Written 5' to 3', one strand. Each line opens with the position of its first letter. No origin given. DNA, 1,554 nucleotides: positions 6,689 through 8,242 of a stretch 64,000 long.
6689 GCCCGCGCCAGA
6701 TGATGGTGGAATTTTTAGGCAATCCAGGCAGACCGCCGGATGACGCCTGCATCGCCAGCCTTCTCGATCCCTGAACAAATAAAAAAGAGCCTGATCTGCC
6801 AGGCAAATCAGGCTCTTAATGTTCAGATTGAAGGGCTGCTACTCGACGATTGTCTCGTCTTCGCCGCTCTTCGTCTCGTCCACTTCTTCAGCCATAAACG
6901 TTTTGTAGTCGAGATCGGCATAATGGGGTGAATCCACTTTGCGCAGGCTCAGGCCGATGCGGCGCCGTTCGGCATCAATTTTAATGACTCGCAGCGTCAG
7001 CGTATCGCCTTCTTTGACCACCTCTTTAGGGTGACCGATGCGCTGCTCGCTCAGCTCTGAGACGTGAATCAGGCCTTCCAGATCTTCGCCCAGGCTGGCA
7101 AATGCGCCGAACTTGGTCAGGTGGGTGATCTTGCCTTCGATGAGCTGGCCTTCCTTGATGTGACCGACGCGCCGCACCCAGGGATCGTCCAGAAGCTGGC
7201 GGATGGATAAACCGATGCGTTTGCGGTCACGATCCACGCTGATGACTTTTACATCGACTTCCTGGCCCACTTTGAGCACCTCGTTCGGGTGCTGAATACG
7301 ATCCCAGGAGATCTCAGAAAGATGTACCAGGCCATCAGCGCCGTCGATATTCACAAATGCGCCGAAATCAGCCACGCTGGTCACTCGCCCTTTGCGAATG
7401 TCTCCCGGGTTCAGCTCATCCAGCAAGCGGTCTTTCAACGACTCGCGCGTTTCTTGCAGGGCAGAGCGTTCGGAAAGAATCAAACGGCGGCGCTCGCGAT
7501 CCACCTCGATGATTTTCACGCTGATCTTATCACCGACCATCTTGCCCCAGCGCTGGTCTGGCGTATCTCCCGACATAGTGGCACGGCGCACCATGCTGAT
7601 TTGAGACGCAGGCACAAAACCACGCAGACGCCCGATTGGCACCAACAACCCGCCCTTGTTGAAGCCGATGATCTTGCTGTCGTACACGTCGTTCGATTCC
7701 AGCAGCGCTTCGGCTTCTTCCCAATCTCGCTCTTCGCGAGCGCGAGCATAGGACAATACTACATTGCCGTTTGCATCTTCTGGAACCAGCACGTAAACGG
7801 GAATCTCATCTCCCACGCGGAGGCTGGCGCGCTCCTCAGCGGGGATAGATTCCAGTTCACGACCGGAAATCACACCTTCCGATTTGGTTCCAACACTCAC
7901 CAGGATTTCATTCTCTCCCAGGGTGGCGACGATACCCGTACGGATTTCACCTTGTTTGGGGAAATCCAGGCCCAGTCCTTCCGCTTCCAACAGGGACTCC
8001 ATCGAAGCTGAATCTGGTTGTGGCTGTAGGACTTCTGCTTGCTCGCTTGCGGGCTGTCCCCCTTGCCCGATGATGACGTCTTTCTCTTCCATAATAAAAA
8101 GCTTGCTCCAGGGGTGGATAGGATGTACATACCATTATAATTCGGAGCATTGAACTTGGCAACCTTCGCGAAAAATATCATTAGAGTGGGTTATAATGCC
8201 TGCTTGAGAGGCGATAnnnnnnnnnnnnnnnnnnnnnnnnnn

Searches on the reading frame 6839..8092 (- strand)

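Call 72: search_protein_families(library=pfam, proteins=[window:6839-8092:-], max_evalue=0.01)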
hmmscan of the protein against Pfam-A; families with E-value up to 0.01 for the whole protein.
window:6839-8092:- (417 aa): 8 families
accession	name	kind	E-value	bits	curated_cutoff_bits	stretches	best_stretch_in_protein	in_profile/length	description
PF00575.29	S1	-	3.6e-71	236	22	4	227-298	2-74/74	S1 RNA binding domain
PF23459.1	S1_RRP5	-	7.6e-19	68.5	27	2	312-383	1-72/72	RRP5 S1 domain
PF21710.3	Spt6_S1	-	1.1e-06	29.3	27.5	0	313-386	15-89/91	Spt6, S1/OB domain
PF18614.7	RNase_II_C_S1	-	1.4e-05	25.3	26.6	0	273-295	34-56/59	RNase II-type exonuclease C-terminal S1 domain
PF17092.11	PCB_OB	-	0.00011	23.3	27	0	213-285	15-99/111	Penicillin-binding protein OB-like domain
PF13509.12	S1_2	-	0.00019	21.9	21.8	0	230-281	2-46/61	S1 domain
PF02599.21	CsrA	-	0.00024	21.4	27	0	269-295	8-34/53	Global regulator protein family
PF24685.1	OB_RRP5_4th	-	0.00049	20.5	31.5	0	337-371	36-70/92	RRP5 OB-fold domain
